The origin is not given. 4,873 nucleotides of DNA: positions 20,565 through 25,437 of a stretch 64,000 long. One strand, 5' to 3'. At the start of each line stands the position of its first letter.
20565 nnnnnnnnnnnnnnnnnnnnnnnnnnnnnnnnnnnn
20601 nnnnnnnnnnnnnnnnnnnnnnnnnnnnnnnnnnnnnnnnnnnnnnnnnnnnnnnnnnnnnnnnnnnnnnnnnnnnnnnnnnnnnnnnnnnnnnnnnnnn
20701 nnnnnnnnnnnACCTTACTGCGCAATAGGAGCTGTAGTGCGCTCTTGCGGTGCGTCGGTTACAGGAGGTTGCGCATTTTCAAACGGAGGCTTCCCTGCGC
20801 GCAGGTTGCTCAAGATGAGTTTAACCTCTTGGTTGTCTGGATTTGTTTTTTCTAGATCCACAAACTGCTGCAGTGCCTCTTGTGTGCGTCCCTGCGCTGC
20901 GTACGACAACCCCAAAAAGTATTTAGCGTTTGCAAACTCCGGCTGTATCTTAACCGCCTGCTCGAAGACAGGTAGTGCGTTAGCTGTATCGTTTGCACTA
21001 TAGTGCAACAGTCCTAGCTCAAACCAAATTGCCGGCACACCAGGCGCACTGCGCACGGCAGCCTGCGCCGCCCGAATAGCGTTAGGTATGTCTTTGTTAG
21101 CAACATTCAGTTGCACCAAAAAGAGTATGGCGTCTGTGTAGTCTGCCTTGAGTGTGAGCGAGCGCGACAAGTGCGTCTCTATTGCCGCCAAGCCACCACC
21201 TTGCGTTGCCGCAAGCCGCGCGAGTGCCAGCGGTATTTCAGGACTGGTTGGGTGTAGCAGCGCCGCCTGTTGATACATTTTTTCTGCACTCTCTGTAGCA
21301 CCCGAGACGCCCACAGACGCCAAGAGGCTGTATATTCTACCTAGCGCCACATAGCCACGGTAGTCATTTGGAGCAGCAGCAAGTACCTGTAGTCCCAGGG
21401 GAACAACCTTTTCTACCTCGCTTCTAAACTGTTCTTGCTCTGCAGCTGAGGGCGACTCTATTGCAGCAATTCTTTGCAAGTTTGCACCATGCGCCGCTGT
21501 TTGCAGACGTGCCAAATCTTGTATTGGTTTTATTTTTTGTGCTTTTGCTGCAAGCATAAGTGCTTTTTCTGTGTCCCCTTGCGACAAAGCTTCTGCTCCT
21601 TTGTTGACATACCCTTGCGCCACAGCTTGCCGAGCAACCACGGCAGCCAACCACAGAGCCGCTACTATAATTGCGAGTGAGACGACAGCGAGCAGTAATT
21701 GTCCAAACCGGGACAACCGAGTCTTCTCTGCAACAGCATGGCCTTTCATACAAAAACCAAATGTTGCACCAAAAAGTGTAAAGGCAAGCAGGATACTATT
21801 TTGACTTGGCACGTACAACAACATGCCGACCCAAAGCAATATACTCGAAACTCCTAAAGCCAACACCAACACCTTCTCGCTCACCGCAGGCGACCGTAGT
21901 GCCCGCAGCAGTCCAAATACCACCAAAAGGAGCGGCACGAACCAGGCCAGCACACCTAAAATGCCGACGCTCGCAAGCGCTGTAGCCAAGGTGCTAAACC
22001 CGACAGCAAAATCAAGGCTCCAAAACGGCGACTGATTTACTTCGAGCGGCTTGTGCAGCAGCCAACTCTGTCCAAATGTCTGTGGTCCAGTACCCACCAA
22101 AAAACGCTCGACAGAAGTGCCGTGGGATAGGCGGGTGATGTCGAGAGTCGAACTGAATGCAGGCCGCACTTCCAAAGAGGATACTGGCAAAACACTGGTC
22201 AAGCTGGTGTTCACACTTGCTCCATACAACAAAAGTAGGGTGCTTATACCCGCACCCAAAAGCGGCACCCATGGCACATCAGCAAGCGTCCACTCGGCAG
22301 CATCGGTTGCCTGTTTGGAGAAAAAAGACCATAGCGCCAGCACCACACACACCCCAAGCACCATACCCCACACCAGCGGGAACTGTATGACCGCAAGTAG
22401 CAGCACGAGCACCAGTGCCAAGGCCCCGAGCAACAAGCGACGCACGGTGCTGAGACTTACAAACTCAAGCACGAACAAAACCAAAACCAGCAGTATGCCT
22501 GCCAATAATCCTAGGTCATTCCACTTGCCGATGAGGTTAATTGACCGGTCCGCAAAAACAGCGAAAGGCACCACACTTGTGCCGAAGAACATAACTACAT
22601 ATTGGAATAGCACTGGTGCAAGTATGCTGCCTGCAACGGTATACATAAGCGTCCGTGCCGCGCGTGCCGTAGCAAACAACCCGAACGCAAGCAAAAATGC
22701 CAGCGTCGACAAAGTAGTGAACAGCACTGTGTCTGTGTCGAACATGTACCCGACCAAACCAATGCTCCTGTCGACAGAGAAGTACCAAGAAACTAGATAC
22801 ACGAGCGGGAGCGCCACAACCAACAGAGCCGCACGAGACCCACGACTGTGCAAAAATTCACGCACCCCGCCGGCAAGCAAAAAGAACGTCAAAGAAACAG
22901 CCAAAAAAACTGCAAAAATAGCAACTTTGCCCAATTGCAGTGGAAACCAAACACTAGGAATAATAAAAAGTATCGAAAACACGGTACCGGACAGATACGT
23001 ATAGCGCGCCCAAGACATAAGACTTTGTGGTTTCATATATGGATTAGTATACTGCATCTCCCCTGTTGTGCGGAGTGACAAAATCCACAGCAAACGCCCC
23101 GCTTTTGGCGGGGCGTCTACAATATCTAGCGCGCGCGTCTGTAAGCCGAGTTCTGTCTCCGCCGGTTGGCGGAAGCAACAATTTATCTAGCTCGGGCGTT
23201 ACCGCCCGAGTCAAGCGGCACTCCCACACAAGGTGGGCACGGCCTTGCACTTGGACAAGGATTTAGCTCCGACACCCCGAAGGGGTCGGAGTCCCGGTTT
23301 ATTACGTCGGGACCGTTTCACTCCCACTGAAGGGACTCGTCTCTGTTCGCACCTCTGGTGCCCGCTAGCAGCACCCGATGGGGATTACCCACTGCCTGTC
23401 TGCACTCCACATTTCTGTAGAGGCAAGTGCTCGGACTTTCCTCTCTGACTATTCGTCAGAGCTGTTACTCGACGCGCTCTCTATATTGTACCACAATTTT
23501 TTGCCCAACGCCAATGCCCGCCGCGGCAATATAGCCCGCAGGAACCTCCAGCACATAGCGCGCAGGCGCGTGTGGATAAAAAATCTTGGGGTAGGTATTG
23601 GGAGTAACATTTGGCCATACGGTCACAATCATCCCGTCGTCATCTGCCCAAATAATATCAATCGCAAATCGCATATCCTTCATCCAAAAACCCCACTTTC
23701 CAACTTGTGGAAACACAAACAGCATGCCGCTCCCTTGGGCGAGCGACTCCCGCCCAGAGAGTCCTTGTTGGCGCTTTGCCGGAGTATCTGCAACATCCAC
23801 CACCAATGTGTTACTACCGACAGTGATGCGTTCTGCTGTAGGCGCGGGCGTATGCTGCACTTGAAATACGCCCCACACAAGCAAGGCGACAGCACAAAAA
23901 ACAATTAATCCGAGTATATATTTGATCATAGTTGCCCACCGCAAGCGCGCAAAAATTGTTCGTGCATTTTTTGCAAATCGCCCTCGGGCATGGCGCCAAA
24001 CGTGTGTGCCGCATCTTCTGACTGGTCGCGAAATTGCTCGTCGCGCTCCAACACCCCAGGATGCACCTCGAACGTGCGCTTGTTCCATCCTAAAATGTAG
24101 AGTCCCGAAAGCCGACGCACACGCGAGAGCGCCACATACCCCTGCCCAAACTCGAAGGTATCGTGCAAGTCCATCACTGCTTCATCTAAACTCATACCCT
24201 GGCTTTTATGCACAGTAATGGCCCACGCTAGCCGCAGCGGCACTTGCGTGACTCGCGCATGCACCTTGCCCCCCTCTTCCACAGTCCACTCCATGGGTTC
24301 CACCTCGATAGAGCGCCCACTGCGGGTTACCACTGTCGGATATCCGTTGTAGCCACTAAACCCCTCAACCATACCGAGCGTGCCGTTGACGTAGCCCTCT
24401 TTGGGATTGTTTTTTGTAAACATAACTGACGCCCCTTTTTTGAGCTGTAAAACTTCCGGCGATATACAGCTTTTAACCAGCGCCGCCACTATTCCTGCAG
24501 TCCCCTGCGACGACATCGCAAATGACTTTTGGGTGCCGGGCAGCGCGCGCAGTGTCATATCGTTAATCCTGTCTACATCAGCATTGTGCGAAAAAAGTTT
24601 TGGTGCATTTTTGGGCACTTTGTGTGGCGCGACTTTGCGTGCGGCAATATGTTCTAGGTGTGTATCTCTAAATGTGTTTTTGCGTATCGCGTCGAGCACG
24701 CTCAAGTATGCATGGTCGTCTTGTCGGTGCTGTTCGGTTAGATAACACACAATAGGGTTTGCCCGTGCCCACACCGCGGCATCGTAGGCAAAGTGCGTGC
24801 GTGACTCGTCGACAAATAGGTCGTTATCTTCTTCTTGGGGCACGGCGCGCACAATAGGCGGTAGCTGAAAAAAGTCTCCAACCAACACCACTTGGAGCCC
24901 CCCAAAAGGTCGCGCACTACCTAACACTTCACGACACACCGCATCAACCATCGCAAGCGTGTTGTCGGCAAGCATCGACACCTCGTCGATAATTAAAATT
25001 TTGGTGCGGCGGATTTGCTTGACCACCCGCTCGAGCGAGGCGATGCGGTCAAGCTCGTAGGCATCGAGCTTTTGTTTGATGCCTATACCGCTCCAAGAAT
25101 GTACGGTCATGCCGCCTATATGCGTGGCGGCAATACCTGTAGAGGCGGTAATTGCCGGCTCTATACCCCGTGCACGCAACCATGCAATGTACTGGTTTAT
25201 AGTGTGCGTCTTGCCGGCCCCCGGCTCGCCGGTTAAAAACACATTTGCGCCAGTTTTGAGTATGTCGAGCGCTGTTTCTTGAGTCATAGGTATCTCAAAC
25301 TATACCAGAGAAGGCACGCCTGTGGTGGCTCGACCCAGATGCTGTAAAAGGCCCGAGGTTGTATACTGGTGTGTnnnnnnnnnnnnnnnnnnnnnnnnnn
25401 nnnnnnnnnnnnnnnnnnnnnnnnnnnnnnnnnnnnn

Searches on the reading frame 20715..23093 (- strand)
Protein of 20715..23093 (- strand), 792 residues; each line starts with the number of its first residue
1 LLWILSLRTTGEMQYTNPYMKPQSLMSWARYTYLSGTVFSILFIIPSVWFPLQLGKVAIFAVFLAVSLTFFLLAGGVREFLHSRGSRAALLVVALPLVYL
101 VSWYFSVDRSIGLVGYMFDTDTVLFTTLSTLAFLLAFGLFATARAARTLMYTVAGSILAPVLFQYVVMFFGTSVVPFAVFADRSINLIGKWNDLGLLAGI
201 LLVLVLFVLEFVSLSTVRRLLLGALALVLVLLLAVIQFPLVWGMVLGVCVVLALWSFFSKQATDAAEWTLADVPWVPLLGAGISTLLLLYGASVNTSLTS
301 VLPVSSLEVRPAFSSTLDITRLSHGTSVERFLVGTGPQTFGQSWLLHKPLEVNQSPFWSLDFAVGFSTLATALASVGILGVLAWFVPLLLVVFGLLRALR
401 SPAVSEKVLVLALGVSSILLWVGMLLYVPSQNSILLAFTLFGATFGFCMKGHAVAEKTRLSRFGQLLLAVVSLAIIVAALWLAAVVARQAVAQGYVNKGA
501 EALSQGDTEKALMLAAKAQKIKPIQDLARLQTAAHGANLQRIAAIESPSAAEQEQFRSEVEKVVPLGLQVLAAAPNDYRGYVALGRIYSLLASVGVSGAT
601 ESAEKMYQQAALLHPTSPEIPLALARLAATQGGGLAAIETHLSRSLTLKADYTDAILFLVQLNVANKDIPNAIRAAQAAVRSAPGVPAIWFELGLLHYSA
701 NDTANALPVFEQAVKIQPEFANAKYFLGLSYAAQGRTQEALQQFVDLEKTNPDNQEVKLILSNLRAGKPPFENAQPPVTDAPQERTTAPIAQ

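Call 18: search_protein_families(library=pfam, proteins=[window:20715-23093:-], max_evalue=0.00001)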
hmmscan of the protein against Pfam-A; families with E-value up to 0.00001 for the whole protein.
window:20715-23093:- (792 aa): 8 families
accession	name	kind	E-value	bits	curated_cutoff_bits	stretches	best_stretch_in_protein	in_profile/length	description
PF13432.12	TPR_16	-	5.9e-16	59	32.7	2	693-746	3-55/65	Tetratricopeptide repeat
PF00515.34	TPR_1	-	1.1e-12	47.6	27.8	0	688-720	2-34/34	Tetratricopeptide repeat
PF07719.23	TPR_2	-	1.1e-12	47.4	27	0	688-719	2-33/34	Tetratricopeptide repeat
PF14559.12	TPR_19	-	2.2e-12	47.6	25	1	699-763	3-67/68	Tetratricopeptide repeat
PF13428.12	TPR_14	-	1.6e-11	44.1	23.5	0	687-727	1-41/44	Tetratricopeptide repeat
PF13181.12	TPR_8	-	4.6e-09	36.2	25.7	0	689-719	3-33/34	Tetratricopeptide repeat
PF13371.12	TPR_9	-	6.4e-08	32.9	35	0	664-719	6-61/73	Tetratricopeptide repeat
PF13431.12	TPR_17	-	9.4e-07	29.1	24.4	0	568-590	3-25/34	Tetratricopeptide repeat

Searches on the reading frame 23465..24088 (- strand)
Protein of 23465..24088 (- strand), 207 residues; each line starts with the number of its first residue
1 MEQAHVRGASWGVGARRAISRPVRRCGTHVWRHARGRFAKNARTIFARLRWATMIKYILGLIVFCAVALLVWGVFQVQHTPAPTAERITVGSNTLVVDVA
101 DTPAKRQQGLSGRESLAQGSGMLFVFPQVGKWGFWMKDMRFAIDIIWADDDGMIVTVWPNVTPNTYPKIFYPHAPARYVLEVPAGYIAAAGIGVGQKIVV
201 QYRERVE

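Call 18: search_protein_families(library=pfam, proteins=[window:23465-24088:-], max_evalue=0.00001)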
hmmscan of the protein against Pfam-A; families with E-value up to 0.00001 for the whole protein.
window:23465-24088:- (207 aa): 1 family
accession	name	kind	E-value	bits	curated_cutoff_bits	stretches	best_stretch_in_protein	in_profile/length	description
PF02643.20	DUF192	-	6.9e-30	103.5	27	1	97-199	3-95/96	Uncharacterized ACR, COG1430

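Call 77: search_protein_families(library=ncbifam, proteins=[window:23465-24088:-], max_evalue=0.00001)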
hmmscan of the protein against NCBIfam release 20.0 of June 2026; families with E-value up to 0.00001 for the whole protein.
window:23465-24088:- (207 aa): 1 family
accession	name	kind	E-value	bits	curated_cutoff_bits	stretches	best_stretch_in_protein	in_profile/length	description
NF002996.0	PRK03760.1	equivalog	1.5e-08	34.6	146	1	96-199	16-115/121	hypothetical protein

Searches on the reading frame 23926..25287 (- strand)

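Call 18: search_protein_families(library=pfam, proteins=[window:23926-25287:-], max_evalue=0.00001)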
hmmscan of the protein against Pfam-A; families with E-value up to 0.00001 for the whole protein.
window:23926-25287:- (453 aa): 5 families
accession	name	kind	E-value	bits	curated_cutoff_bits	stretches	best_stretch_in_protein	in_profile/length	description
PF05970.20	PIF1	-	1.9e-31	109.8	25.9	1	11-164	20-174/223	PIF1-like helicase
PF13245.12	AAA_19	-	1.6e-14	54.7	25.1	1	3-145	1-132/134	AAA domain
PF13604.12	AAA_30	-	5.8e-13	49.4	27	1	3-146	6-132/191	AAA domain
PF13401.12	AAA_22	-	2.2e-08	34.9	27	1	13-137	5-122/130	AAA domain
PF21530.3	Pif1_2B_dom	-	3.9e-07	30.1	23.9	1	272-309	8-46/47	DNA helicase Pif1, 2B domain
